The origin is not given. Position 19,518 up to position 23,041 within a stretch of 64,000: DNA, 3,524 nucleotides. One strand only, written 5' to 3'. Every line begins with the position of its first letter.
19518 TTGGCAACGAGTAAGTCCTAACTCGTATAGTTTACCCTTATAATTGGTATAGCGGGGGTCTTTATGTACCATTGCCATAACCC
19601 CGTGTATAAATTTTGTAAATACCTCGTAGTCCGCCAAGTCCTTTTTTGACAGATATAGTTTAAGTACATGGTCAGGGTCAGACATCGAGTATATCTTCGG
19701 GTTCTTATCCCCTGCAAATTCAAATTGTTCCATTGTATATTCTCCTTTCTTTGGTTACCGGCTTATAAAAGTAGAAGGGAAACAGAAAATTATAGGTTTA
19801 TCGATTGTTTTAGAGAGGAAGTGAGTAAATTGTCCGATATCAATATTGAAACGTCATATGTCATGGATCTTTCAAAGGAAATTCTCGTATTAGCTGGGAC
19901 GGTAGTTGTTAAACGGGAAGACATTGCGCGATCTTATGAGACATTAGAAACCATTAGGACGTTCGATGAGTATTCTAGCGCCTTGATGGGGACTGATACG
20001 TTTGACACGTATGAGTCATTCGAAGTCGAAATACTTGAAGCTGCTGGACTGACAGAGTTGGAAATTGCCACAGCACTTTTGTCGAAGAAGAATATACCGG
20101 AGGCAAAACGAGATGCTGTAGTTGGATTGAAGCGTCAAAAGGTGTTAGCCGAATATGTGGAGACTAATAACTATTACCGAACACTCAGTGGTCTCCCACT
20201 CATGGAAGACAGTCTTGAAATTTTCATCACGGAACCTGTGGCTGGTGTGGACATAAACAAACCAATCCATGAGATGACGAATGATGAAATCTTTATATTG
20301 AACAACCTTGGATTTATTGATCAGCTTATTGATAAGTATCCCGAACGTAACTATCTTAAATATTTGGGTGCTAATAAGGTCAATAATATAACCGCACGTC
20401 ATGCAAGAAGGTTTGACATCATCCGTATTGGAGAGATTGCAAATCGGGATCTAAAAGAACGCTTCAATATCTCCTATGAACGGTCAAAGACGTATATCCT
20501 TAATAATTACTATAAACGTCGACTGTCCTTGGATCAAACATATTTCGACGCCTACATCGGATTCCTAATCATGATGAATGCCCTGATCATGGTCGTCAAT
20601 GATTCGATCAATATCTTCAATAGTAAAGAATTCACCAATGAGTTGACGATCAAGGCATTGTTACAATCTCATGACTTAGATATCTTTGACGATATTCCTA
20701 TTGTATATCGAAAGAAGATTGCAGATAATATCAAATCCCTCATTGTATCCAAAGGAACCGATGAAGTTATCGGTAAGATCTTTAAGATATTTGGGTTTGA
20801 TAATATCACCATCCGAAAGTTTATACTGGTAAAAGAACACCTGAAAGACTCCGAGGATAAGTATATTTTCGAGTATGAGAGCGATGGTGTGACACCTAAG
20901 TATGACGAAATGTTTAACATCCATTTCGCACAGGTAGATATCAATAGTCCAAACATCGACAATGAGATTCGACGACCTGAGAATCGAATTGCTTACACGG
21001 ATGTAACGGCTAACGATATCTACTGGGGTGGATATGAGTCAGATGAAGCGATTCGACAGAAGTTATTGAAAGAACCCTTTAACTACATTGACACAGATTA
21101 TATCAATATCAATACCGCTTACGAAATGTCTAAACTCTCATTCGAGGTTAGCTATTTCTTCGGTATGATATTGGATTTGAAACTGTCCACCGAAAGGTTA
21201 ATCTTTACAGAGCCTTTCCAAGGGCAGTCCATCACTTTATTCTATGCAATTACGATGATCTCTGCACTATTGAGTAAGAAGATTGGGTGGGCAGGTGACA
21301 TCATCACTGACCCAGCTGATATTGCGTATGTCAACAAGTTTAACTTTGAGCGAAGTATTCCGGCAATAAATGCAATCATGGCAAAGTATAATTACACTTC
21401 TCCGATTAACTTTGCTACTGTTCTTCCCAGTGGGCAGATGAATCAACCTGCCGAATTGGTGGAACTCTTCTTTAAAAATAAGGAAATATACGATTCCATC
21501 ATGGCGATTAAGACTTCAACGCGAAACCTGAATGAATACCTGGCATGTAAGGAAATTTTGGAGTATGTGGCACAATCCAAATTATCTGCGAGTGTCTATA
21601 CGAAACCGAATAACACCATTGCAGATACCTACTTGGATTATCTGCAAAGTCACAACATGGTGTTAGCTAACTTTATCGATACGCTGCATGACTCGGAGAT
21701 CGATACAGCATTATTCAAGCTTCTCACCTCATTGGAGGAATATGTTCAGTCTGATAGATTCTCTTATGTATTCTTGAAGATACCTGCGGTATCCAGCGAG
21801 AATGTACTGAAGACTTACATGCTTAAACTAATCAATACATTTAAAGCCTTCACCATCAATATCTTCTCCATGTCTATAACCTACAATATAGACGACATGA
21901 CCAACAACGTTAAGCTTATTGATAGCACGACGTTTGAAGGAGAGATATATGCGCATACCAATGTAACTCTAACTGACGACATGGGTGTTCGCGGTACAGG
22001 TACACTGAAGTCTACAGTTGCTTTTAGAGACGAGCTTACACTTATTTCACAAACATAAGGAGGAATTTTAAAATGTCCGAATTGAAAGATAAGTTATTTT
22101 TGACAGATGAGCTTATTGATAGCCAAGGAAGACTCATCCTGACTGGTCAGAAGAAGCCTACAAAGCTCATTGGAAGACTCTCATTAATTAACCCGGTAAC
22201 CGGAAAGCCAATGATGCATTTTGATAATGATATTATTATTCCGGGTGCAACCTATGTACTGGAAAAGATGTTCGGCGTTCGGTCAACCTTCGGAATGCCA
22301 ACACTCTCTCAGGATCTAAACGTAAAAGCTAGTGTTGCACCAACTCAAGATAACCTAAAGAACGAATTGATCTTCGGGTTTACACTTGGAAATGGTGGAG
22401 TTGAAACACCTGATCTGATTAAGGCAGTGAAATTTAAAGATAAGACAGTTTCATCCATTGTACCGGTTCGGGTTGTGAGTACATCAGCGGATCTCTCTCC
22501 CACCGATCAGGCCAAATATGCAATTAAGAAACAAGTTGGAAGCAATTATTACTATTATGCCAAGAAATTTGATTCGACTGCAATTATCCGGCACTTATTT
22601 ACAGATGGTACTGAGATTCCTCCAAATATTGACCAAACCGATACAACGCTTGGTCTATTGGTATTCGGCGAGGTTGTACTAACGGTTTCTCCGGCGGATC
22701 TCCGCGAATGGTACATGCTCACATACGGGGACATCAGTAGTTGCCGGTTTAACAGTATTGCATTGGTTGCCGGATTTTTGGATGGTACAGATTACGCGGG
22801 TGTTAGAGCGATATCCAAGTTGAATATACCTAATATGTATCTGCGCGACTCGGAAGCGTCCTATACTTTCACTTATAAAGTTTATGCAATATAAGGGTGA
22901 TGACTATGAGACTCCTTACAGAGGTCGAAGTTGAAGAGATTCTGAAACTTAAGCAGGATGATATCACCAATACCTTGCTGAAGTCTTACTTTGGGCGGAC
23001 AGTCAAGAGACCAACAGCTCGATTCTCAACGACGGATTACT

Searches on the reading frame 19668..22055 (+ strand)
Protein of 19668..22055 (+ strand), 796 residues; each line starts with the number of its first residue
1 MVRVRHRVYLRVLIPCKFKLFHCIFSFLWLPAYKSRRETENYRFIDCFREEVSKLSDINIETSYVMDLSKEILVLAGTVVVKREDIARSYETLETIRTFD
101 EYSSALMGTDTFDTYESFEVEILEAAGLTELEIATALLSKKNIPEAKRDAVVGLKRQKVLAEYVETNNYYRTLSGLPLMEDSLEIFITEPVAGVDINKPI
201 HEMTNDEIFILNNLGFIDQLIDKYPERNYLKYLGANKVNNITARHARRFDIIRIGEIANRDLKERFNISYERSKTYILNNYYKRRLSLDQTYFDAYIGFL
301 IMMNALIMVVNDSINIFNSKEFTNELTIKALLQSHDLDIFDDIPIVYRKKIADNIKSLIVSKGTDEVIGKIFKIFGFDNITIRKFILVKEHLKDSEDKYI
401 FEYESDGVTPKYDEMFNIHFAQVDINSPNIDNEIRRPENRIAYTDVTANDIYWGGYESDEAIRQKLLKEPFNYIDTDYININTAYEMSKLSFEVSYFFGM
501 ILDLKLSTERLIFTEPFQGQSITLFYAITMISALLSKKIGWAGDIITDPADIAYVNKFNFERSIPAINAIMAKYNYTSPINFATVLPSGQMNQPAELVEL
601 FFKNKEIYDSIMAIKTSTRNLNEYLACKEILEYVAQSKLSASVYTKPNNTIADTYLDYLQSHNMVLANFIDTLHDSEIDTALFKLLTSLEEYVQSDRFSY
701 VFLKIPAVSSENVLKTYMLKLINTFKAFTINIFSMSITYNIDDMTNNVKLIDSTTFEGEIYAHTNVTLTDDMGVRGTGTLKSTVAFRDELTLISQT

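Call 10: search_protein_families(library=pfam, proteins=[window:19668-22055:+], max_evalue=0.01)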
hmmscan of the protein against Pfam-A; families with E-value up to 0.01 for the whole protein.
window:19668-22055:+ (796 aa): 0 families

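Call 11: search_protein_families(library=phrogs, proteins=[window:19668-22055:+], max_evalue=0.001)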
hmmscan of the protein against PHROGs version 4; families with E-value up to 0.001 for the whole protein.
window:19668-22055:+ (796 aa): 1 family
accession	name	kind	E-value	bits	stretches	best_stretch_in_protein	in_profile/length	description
phrog_20751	-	head and packaging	2.8e-42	146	1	217-770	64-625/739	virion structural protein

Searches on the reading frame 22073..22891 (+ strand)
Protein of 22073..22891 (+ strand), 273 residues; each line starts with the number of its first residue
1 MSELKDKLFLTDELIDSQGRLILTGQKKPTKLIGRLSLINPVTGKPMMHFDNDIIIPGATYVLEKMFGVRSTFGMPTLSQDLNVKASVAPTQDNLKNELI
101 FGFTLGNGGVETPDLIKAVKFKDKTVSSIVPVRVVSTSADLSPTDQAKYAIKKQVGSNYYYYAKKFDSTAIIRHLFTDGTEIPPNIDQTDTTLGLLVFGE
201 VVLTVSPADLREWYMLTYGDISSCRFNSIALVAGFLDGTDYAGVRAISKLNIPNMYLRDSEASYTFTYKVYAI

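Call 114: search_protein_families(library=pfam, proteins=[window:22073-22891:+], max_evalue=0.01)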
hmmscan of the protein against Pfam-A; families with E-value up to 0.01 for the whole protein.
window:22073-22891:+ (273 aa): 1 family
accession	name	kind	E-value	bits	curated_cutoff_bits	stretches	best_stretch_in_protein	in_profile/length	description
PF23838.1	DUF7208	-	0.0027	17.1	27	1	77-172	38-143/293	Family of unknown function (DUF7208)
